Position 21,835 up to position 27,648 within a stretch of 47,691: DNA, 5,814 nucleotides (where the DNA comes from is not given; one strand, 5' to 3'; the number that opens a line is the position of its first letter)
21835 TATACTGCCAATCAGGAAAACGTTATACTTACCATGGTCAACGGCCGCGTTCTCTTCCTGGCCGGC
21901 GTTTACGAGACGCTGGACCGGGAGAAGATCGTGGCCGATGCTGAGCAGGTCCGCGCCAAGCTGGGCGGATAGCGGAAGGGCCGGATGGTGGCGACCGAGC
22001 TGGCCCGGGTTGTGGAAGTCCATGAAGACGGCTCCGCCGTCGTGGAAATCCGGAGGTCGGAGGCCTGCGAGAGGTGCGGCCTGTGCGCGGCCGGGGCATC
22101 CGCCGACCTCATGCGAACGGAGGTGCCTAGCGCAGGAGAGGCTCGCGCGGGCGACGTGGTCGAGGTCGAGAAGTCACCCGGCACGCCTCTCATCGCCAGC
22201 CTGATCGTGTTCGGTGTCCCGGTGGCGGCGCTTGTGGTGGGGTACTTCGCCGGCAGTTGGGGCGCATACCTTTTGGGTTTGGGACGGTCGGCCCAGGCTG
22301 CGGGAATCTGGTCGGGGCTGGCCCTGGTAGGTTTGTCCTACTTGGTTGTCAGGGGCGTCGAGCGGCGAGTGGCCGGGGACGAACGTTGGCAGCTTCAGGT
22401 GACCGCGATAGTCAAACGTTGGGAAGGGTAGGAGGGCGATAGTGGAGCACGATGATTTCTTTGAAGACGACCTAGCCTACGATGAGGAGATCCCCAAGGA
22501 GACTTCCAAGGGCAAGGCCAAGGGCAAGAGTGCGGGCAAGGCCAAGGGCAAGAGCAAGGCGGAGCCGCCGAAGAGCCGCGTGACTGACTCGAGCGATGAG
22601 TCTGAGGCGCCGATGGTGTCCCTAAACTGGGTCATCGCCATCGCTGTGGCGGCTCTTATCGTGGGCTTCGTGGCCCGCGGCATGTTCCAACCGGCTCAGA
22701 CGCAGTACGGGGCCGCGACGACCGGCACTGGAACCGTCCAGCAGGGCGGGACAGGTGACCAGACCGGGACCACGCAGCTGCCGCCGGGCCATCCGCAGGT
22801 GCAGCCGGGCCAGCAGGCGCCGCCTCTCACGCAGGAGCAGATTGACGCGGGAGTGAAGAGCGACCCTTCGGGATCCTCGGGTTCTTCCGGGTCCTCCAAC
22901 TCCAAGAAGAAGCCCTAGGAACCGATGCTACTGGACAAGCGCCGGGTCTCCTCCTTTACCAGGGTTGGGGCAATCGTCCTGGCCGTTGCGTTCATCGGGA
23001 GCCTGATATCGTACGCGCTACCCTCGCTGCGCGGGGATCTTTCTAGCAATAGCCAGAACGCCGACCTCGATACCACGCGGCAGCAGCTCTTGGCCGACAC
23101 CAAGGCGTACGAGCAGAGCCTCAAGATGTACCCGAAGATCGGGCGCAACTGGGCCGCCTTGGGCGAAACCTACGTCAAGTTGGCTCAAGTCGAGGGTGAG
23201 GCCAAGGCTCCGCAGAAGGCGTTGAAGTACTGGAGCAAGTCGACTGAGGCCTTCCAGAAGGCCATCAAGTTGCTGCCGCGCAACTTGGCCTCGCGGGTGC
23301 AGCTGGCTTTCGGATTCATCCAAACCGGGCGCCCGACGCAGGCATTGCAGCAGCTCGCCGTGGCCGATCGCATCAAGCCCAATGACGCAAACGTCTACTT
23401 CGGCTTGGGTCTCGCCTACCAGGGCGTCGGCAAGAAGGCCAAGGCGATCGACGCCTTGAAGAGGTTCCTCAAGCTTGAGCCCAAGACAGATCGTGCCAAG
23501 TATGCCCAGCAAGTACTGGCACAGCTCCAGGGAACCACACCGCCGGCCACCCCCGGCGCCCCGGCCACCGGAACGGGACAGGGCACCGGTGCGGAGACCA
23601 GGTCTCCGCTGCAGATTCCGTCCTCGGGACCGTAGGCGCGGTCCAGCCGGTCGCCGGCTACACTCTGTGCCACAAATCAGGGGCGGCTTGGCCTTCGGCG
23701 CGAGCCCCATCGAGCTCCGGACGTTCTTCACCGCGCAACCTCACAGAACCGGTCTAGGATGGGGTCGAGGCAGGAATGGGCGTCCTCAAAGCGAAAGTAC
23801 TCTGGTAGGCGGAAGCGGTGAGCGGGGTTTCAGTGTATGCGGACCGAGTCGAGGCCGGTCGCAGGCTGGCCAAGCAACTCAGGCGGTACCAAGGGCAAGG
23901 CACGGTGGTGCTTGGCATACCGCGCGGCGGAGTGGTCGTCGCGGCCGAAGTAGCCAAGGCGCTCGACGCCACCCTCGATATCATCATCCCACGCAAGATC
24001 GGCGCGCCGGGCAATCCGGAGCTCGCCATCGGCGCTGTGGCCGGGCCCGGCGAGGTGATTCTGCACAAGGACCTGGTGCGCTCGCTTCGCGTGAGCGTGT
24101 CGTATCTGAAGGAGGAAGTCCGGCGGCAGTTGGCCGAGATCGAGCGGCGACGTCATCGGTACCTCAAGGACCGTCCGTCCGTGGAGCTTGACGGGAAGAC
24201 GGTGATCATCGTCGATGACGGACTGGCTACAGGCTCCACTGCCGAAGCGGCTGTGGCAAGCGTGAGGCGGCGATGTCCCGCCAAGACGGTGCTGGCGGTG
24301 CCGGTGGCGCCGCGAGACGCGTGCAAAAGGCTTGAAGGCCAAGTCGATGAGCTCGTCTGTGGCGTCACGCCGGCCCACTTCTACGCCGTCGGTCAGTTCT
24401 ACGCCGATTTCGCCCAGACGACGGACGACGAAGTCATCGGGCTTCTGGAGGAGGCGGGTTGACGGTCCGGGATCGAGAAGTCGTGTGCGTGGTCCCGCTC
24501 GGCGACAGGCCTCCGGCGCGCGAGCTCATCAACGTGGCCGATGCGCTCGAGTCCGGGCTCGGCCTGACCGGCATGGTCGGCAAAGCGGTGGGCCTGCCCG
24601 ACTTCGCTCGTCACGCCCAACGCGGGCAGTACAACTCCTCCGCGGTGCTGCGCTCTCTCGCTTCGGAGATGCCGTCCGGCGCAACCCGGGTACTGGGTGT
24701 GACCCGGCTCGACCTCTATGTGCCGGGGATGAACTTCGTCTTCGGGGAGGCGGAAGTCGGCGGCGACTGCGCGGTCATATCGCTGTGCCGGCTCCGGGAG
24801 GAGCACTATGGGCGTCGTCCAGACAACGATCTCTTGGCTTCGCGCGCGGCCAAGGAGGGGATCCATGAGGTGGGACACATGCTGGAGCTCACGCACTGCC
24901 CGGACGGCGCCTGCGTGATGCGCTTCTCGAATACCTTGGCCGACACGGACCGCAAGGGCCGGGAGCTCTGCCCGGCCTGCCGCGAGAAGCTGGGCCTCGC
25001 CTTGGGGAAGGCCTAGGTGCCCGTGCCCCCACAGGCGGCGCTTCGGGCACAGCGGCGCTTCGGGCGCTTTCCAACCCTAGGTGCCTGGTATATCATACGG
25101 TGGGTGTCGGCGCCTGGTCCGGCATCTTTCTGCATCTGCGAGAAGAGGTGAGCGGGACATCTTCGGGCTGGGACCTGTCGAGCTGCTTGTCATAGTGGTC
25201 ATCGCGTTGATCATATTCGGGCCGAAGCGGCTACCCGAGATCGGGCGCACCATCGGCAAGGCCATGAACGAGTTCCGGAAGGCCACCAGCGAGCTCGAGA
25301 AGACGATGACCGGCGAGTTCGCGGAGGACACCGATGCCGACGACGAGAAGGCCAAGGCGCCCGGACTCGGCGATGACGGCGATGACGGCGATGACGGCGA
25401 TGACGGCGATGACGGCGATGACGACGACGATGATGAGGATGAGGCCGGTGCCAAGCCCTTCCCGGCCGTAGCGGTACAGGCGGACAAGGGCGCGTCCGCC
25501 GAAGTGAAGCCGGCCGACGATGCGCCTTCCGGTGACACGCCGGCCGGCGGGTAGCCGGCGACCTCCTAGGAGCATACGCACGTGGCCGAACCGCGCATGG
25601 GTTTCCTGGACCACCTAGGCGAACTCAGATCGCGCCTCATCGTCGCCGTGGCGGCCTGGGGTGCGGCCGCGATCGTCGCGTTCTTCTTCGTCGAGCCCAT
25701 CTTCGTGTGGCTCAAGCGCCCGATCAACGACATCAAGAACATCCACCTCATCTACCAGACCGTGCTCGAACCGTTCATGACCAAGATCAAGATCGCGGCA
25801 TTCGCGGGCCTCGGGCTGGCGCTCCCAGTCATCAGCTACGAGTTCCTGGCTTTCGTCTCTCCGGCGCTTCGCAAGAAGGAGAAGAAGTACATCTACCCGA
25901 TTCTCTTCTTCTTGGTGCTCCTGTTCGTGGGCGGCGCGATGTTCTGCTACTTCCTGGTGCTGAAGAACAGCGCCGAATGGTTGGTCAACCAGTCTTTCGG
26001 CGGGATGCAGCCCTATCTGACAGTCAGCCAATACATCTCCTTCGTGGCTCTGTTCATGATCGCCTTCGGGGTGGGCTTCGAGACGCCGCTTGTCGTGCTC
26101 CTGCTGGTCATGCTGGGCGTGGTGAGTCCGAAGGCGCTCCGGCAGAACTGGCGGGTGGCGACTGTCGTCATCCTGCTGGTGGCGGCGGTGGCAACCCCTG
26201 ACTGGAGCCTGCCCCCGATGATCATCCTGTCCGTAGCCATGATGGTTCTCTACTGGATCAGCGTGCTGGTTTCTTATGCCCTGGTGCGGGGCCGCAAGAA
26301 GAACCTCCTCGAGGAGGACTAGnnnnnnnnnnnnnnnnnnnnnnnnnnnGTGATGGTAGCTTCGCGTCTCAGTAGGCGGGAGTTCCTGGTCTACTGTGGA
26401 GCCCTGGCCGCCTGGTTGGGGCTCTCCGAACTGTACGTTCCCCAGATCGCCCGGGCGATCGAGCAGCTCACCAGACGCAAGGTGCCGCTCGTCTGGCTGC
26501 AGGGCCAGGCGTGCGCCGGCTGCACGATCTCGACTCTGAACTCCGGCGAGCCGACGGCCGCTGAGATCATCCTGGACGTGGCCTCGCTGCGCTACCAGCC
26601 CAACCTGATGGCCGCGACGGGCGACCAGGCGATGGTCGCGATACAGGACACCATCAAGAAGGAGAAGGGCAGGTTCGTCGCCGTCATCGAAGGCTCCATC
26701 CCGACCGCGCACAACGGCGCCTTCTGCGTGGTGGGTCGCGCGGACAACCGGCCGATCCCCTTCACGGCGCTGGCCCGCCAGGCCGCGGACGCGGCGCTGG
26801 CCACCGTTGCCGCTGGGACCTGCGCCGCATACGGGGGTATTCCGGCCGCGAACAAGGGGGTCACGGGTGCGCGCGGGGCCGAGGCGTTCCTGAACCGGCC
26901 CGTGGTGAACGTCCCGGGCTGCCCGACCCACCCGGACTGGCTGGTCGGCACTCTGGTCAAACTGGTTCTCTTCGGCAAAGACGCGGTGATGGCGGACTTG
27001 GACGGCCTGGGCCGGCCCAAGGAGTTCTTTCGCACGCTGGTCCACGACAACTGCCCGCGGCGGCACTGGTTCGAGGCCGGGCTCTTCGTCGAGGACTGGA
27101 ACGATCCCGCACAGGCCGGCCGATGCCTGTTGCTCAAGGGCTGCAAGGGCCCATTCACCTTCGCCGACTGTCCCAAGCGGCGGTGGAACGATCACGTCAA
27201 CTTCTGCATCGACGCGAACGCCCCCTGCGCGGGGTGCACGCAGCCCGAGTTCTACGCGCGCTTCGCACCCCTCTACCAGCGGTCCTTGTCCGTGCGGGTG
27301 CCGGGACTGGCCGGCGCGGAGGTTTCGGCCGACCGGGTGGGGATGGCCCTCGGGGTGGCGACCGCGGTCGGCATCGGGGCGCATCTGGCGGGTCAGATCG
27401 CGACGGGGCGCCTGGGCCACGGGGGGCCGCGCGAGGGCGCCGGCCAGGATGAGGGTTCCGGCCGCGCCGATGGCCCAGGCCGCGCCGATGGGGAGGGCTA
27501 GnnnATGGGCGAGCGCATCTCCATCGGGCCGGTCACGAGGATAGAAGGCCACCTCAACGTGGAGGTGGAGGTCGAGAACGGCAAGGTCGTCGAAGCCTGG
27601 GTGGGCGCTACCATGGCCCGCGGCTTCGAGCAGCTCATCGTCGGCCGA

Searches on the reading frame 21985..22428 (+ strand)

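Call 36: search_protein_families(library=pfam, proteins=[window:21985-22428:+], max_evalue=0.00001)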
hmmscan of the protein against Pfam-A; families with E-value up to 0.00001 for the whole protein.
window:21985-22428:+ (148 aa): 1 family
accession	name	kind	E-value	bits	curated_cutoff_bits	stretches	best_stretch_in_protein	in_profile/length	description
PF04246.17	RseC_MucC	-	1.9e-20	73.5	24.4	1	10-140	2-129/130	Positive regulator of sigma(E), RseC/MucC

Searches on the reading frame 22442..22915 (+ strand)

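Call 76: search_protein_families(library=pfam, proteins=[window:22442-22915:+], max_evalue=0.01)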
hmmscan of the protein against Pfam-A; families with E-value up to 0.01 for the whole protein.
window:22442-22915:+ (158 aa): 1 family
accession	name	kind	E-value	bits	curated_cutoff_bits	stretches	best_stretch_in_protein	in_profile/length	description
PF06682.17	SARAF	-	0.0004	20.6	30.8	1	21-150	126-240/333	SOCE-associated regulatory factor of calcium homoeostasis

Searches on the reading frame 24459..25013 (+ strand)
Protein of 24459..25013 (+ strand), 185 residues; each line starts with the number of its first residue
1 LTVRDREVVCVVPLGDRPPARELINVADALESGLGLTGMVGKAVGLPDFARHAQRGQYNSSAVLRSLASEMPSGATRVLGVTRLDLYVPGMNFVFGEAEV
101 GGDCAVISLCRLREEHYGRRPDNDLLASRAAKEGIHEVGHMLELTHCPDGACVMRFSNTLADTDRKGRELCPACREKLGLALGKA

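Call 36: search_protein_families(library=pfam, proteins=[window:24459-25013:+], max_evalue=0.00001)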
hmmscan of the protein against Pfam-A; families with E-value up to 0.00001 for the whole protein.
window:24459-25013:+ (185 aa): 1 family
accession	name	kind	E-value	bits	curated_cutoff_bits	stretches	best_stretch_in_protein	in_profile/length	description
PF07998.17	Peptidase_M54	-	6e-23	82.3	24.4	1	77-178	91-192/194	Peptidase family M54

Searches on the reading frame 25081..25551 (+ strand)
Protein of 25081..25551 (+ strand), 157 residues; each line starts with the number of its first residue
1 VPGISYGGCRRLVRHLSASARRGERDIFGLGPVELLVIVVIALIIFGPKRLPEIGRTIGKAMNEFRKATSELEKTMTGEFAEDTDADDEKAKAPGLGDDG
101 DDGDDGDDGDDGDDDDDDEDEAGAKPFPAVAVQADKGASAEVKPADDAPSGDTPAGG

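Call 37: search_protein_families(library=pfam, proteins=[window:25081-25551:+], max_evalue=0.00001)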
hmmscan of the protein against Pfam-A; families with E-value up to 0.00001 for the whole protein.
window:25081-25551:+ (157 aa): 1 family
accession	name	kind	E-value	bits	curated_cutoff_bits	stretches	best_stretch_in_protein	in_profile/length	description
PF02416.21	TatA_B_E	-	9.2e-20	70.1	21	1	30-75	1-46/53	mttA/Hcf106 family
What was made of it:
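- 25081..25554 (+): TatA/B-type translocase component. Pfam TatA_B_E, 70 bits (call 37).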

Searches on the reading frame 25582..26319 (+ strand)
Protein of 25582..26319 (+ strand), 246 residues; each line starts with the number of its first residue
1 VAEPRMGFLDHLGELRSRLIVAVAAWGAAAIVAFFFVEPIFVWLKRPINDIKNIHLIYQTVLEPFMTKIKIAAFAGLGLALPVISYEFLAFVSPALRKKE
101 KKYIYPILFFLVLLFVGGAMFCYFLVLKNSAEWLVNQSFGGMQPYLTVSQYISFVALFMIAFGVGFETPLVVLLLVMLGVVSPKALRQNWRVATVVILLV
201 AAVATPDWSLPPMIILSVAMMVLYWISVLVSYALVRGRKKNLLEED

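Call 8: search_protein_families(library=pfam, proteins=[window:25582-26319:+])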
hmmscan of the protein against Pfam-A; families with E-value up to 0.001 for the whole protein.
window:25582-26319:+ (246 aa): 1 family
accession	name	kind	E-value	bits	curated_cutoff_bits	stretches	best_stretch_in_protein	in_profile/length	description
PF00902.23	TatC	-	1.9e-60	204.7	25.1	1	10-216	1-205/208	Sec-independent protein translocase protein (TatC)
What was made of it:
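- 25582..26322 (+): TatC. Pfam TatC, 205 bits (call 8).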

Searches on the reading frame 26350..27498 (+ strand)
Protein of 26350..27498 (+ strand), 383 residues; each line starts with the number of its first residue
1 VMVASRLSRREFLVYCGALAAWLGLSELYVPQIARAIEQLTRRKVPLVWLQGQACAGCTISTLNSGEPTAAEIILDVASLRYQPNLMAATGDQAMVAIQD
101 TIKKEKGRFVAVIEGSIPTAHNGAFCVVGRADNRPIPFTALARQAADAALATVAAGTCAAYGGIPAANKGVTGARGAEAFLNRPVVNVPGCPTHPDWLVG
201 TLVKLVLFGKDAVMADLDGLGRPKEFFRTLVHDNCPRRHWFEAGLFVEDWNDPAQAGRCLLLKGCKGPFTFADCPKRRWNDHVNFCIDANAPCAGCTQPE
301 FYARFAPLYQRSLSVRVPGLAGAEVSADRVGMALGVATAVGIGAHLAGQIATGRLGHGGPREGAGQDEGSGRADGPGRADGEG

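Call 8: search_protein_families(library=pfam, proteins=[window:26350-27498:+])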
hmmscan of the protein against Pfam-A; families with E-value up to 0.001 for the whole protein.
window:26350-27498:+ (383 aa): 2 families
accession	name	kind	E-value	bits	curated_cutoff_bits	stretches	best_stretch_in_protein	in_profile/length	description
PF14720.11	NiFe_hyd_SSU_C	-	2.6e-29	101.8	27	1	227-309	1-80/80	NiFe/NiFeSe hydrogenase small subunit C-terminal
PF01058.29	Oxidored_q6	-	1.2e-25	90.2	27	1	55-205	1-128/128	NADH ubiquinone oxidoreductase, 20 Kd subunit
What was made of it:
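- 26350..27501 (+): Hydrogenase small subunit. It has a Tat signal (SRREFL), three Fe-S cluster motifs and a C-terminal hydrophobic anchor. Pfam Oxidored_q6 plus NiFe_hyd_SSU_C (call 8).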

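Call 11: search_protein_families(library=ncbifam, proteins=[window:26350-27498:+])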
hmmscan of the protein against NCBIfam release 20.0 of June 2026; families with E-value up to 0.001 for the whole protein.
window:26350-27498:+ (383 aa): 5 families
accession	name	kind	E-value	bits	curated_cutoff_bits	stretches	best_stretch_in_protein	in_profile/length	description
NF045520.1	H2_NiFeSe_small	exception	4.4e-94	315.3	470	1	7-310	2-313/314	NiFeSe hydrogenase small subunit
TIGR00391.1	hydA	subfamily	2.6e-87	293.4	179.5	1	6-347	14-349/365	hydrogenase small subunit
NF007779.0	PRK10468.1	equivalog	8.9e-62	209.2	659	1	2-298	8-297/372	hydrogenase 2 small subunit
TIGR01409.1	TAT_signal_seq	domain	8.3e-05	22.8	16.7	1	7-36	1-29/29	twin-arginine translocation signal domain-containing protein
NF045875.1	F420_non_VhuG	exception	0.00028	20.2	450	0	147-167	76-96/286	F420-non-reducing hydrogenase subunit VhuG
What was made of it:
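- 26350..27501 (+): TIGR00391 scores 293 and a TAT signal is detected (call 11).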

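Call 42: search_solved_structures(query=window:26350-27498:+, max_evalue=1e-20, show_alignments=3)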
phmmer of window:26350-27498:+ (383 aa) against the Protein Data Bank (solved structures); distinct sequences matched with E-value up to 1e-20: 43.
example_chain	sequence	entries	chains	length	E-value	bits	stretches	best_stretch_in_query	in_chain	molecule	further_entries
2wpn_A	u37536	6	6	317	1.5e-74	254.3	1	7-310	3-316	PERIPLASMIC [NIFESE] HYDROGENASE, SMALL SUBUNIT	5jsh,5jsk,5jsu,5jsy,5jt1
1cc1_S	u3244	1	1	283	9.9e-72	245.1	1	43-309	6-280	HYDROGENASE (SMALL SUBUNIT)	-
4kl8_S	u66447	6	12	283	1.8e-71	244.2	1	43-309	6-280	Periplasmic [NiFeSe] hydrogenase small subunit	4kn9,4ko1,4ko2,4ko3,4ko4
3ze6_A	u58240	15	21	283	2.2e-68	234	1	40-310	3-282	PERIPLASMIC [NIFESE] HYDROGENASE, SMALL SUBUNIT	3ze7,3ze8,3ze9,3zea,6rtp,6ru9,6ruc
1h2a_S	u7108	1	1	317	2.1e-64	220.9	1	6-310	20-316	HYDROGENASE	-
4gd3_S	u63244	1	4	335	2.9e-64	220.5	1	43-358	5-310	Hydrogenase-1 small chain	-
6g94_S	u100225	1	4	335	6.4e-64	219.3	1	43-358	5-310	Hydrogenase-1 small chain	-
3uqy_S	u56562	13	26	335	1.2e-62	215.1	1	43-358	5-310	Hydrogenase-1 small chain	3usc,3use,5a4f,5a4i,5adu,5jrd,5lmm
6fpi_S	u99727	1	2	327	1.4e-62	215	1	43-358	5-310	Hydrogenase-1 small chain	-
6rp2_S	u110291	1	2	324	3e-62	213.8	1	44-358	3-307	Hydrogenase-1 small chain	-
8pou_S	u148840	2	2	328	1.8e-60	208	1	41-349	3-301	Uptake hydrogenase small subunit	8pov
7odg_S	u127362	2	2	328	1.4e-59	205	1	41-349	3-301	Uptake hydrogenase small subunit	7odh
8poy_S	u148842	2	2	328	3.3e-59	203.8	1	41-349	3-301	Uptake hydrogenase small subunit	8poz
8pow_S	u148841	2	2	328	3.3e-59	203.8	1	41-349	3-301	Uptake hydrogenase small subunit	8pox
9eqi_S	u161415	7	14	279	4.7e-58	200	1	42-311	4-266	Hydrogenase-1 small chain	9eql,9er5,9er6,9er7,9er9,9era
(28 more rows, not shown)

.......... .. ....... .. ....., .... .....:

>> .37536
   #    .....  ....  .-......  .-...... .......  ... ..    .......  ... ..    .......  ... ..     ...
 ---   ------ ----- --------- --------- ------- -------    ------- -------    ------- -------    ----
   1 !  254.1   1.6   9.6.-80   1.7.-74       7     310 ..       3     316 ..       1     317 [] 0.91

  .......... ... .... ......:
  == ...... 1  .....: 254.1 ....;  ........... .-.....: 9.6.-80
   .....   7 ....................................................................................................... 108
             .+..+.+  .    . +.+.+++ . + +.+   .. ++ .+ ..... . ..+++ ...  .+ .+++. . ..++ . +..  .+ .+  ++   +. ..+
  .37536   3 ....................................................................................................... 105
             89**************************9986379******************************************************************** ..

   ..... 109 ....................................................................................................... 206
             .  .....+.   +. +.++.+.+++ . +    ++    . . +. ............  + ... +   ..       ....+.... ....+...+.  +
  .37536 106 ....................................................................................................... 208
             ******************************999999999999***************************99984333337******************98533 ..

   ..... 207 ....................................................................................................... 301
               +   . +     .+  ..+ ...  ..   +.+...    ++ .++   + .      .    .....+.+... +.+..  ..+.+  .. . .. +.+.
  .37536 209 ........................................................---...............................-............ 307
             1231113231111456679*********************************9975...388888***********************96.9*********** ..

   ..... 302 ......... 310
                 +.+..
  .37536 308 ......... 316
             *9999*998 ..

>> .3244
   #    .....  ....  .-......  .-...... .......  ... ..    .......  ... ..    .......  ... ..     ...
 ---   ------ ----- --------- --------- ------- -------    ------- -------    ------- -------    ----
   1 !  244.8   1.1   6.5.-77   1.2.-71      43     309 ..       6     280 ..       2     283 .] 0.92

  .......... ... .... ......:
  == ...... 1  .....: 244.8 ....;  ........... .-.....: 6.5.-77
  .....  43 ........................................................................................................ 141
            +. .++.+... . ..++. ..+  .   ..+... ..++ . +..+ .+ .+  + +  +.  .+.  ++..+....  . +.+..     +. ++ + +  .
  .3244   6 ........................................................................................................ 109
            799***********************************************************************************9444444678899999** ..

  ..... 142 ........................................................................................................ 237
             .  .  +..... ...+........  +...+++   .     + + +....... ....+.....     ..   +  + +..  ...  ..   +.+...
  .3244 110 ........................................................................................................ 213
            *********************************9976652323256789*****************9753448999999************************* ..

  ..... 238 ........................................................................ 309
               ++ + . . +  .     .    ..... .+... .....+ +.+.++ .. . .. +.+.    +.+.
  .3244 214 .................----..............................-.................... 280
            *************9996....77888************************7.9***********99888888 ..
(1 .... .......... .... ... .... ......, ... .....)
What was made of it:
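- On [NiFeSe] hydrogenase (Sec-containing group 1 [NiFe] hydrogenase): NFC aligns with NWC of 2wpn_A and 1cc1_S (call 42).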
